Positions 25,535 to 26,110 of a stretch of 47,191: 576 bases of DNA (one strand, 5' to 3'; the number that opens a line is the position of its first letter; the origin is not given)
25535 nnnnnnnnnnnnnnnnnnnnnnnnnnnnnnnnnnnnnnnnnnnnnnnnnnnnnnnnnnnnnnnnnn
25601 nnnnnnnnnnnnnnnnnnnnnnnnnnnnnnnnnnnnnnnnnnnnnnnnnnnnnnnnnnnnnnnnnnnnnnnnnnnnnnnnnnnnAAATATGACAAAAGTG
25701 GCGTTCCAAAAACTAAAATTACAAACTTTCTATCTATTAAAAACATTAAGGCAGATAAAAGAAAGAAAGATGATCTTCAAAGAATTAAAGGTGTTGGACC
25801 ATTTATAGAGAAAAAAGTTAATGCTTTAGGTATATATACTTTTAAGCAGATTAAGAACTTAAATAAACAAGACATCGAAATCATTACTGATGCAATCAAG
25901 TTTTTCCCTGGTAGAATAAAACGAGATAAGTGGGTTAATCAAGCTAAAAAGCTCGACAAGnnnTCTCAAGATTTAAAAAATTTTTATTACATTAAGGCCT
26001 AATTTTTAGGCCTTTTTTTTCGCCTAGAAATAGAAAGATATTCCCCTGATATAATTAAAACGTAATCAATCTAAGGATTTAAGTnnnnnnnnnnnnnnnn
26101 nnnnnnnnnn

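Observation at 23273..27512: Three-gene module: IM-anchored OmpA-like peptidoglycan binder plus two paralogous membrane-tethered repeat proteins ending in an H3TH/HhH-like domain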

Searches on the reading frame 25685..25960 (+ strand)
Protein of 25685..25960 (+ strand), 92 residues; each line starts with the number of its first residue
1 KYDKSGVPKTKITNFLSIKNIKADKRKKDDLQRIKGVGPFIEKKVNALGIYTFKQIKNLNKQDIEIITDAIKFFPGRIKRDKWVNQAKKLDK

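Call 11: search_solved_structures(query=window:25685-25960:+, max_evalue=10, show_alignments=3)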
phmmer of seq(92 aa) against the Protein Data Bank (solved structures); distinct sequences matched with E-value up to 10: 10.
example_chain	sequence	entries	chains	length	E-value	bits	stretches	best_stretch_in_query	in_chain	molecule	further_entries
9wqv_a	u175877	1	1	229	2.5e-13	53.3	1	28-91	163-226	NADH:ubiquinone oxidoreductase 41 kd complex i subunit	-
8yy9_O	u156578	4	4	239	1.1e-12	51.2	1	25-90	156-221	Reaction center protein O chain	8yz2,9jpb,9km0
4f50_A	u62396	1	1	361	0.02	18.4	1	27-72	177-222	DNA polymerase IV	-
4f4w_A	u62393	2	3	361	0.027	18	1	28-72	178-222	DNA polymerase IV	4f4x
4f4y_A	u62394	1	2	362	0.086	16.4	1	27-72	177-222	DNA polymerase IV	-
1k1q_A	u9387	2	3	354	0.092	16.3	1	27-72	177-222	DBH protein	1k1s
3bq0_A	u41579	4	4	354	0.094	16.3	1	27-72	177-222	DNA polymerase IV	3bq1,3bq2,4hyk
4nlg_A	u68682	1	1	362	0.097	16.2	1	27-72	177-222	DNA polymerase IV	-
1gm5_A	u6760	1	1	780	0.46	14.1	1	28-65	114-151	RECG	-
3pzp_A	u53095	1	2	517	1.1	12.9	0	28-56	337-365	DNA polymerase kappa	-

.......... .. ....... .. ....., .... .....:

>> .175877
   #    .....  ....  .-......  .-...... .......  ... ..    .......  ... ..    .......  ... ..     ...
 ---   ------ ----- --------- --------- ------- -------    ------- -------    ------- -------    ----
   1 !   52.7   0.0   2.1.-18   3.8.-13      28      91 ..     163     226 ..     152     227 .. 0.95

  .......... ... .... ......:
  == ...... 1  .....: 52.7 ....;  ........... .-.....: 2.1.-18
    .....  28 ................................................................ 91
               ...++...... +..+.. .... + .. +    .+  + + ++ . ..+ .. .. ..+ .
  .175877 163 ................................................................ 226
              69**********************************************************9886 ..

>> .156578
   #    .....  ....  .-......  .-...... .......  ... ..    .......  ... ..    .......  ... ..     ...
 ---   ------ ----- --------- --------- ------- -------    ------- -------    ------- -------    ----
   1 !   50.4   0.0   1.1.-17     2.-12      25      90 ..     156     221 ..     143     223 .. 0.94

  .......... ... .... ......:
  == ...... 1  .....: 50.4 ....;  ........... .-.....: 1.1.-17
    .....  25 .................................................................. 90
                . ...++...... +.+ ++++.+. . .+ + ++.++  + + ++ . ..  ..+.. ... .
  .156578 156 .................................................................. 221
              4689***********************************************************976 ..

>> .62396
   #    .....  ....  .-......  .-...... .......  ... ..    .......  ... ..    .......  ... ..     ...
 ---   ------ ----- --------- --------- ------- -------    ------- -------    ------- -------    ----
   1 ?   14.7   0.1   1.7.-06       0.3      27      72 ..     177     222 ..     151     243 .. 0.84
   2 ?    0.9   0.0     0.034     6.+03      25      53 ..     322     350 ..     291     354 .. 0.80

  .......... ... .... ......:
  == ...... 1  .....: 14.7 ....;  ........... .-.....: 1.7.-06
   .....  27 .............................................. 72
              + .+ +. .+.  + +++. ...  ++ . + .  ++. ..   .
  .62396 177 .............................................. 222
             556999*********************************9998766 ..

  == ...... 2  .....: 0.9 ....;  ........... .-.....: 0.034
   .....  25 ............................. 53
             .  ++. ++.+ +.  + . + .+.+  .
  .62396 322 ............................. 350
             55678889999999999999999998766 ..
